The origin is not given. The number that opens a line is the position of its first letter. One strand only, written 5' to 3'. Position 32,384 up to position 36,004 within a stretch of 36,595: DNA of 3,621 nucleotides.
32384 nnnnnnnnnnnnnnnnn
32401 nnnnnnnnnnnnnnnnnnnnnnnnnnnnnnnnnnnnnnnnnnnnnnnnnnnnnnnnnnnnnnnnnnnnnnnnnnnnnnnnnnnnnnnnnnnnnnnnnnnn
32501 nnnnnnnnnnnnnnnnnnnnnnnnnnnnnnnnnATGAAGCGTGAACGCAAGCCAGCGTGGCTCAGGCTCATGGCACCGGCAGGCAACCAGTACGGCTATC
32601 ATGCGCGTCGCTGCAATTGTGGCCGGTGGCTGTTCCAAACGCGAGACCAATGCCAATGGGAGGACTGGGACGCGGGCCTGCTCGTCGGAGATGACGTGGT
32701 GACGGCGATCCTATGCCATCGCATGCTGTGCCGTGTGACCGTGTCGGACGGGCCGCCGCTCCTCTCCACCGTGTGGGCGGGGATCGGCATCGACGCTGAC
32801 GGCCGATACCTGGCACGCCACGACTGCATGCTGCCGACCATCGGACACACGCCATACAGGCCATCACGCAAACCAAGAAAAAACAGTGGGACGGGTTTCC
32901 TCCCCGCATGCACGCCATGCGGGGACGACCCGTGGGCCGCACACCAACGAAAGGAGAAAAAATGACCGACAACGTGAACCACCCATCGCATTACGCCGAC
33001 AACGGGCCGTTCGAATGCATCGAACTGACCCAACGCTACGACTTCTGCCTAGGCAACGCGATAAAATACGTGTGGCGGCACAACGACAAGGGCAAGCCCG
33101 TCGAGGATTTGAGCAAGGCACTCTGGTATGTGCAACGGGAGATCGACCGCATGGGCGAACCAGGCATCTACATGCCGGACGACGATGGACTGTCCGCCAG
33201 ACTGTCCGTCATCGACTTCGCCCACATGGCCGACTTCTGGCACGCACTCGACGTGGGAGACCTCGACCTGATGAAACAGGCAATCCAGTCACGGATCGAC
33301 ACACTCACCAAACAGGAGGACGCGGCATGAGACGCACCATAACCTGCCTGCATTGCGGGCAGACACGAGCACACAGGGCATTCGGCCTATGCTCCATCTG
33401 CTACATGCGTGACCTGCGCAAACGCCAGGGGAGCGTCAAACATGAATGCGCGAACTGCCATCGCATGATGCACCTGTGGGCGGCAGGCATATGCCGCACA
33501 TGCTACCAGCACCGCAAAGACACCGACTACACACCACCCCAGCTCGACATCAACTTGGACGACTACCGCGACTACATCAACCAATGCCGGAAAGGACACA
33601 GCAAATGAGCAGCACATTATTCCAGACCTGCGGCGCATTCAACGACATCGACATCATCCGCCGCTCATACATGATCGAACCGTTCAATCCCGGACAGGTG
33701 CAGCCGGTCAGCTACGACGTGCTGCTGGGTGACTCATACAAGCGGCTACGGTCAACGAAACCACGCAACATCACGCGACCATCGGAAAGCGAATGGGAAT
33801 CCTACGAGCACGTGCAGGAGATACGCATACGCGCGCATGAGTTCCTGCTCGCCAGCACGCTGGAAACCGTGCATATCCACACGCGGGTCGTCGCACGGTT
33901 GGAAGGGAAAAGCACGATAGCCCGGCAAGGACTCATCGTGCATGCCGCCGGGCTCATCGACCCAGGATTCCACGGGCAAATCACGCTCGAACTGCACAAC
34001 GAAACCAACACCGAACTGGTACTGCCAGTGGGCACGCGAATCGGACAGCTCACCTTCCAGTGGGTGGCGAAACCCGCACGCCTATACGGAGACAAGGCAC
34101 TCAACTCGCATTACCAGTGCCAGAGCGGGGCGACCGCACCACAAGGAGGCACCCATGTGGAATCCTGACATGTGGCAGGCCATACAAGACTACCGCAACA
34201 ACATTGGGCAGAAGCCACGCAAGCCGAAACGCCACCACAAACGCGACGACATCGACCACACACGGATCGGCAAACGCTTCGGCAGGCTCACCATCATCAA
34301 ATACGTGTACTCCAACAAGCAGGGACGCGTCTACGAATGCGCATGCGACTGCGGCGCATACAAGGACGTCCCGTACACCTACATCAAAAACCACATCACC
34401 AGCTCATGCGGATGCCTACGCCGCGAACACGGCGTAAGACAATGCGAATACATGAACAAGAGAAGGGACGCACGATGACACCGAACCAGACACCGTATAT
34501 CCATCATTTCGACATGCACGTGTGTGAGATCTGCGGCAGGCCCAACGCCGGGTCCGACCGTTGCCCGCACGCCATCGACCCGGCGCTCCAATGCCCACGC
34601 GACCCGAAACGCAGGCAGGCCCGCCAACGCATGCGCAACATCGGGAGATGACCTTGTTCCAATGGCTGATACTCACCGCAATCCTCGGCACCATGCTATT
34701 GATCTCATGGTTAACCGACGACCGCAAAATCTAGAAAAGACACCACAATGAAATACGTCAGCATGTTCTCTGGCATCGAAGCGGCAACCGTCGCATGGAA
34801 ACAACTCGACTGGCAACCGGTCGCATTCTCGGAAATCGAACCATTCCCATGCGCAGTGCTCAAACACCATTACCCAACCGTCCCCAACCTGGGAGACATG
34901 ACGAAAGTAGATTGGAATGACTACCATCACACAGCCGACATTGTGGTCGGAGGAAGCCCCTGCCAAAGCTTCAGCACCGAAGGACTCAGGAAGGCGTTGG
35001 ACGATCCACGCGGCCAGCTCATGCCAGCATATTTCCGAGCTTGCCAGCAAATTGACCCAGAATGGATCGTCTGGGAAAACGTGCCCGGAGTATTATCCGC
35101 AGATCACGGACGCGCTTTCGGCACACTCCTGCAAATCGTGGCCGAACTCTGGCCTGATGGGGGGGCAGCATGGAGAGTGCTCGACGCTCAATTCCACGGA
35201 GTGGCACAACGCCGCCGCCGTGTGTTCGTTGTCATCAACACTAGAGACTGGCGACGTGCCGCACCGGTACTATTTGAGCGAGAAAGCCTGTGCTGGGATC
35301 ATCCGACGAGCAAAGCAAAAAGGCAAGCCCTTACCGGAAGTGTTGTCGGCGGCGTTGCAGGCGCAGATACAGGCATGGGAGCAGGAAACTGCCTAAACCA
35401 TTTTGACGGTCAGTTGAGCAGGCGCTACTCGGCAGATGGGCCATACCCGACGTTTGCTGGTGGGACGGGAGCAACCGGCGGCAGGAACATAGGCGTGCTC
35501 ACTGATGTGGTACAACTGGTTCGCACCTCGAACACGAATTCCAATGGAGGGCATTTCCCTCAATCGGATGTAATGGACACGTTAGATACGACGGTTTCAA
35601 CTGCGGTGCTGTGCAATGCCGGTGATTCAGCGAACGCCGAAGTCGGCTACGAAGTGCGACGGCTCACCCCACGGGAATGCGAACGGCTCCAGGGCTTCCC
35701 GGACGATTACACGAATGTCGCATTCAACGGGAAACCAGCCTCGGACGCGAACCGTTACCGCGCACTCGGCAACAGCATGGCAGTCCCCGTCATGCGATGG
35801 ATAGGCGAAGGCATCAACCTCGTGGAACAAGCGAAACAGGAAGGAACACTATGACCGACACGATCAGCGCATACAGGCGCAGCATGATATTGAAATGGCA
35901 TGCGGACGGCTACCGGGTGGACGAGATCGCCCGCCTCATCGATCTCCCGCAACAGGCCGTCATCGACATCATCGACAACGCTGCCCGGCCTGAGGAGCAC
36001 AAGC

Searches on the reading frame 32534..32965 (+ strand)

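Call 31: search_protein_families(library=phrogs, proteins=[window:32534-32965:+], max_evalue=0.001)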
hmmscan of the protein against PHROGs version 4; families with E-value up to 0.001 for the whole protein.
window:32534-32965:+ (143 aa): 1 family
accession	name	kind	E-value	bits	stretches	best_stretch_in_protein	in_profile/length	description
phrog_22401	-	unknown function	5.9e-18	66.2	1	2-124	6-128/168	-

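Call 54: search_protein_families(library=pfam, proteins=[window:32534-32965:+], max_evalue=0.01)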
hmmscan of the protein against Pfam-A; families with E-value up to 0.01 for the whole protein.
window:32534-32965:+ (143 aa): 0 families

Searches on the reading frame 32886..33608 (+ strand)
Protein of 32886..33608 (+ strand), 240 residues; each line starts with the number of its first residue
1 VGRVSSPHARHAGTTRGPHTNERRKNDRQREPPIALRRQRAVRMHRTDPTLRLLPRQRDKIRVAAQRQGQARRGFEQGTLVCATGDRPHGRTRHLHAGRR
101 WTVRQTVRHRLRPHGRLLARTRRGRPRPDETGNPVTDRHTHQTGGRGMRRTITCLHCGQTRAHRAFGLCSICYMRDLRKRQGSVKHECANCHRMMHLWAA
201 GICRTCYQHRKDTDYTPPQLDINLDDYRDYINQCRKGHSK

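Call 31: search_protein_families(library=phrogs, proteins=[window:32886-33608:+], max_evalue=0.001)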
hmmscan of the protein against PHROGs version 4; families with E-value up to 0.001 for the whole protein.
window:32886-33608:+ (240 aa): 1 family
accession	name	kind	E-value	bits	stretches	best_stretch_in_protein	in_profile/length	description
phrog_20467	-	DNA, RNA and nucleotide metabolism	0.00017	22.4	0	150-178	22-50/112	HNH endonuclease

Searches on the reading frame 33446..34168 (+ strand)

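Call 31: search_protein_families(library=phrogs, proteins=[window:33446-34168:+], max_evalue=0.001)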
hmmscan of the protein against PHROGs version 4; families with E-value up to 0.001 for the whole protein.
window:33446-34168:+ (240 aa): 3 families
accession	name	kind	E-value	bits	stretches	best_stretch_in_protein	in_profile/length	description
phrog_1663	-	DNA, RNA and nucleotide metabolism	4.6e-47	161.6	1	52-236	39-220/303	dCTP deaminase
phrog_135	-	DNA, RNA and nucleotide metabolism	1.3e-05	25.9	1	141-210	193-267/463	dUTPase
phrog_23419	-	unknown function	0.00075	20.7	0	170-202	1-33/79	-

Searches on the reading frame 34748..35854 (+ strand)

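Call 8: search_protein_families(library=pfam, proteins=[window:34748-35854:+], max_evalue=0.01)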
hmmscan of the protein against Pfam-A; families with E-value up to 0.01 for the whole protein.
window:34748-35854:+ (368 aa): 1 family
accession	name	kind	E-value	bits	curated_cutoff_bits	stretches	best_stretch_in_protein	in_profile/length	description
PF00145.23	DNA_methylase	-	1.9e-50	172.6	22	1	1-356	1-322/324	C-5 cytosine-specific DNA methylase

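Call 31: search_protein_families(library=phrogs, proteins=[window:34748-35854:+], max_evalue=0.001)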
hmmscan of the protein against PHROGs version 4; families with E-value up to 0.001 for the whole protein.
window:34748-35854:+ (368 aa): 15 families
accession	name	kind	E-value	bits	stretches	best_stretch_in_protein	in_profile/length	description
phrog_116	-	other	2e-87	295.3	1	1-365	208-498/779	DNA methyltransferase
phrog_363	-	other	9.8e-51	173.8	1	1-365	54-321/327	DNA methyltransferase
phrog_864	-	DNA, RNA and nucleotide metabolism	9.4e-45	154.4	2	13-268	653-923/1064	DNA primase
phrog_16528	-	other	1.7e-28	100.8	1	267-365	138-226/236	DNA methyltransferase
phrog_26324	-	other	5.5e-23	83.1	1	233-356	75-203/210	DNA methyltransferase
phrog_13621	-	unknown function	4.2e-21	76.1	1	279-363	31-115/121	-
phrog_16427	-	other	1.2e-20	75.2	1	299-363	113-175/235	DNA methyltransferase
phrog_17284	-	unknown function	7.1e-17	62.5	1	276-356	132-210/245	-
phrog_23296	-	other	5.7e-12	46.3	1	332-362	30-60/68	DNA methyltransferase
phrog_8411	-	unknown function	2.7e-07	31.6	1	296-342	159-205/206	-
phrog_31585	-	unknown function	8.2e-06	26.4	1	301-357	10-62/69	-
phrog_38038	-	unknown function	1.1e-05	25.5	1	296-321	297-322/430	-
phrog_23072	-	other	1.4e-05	25.8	1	302-363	332-393/400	DNA methyltransferase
phrog_5999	-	other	0.00015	22.8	1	6-83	8-89/109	DNA methyltransferase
phrog_29583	-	other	0.00021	21.2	1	46-165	62-190/468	DNA methyltransferase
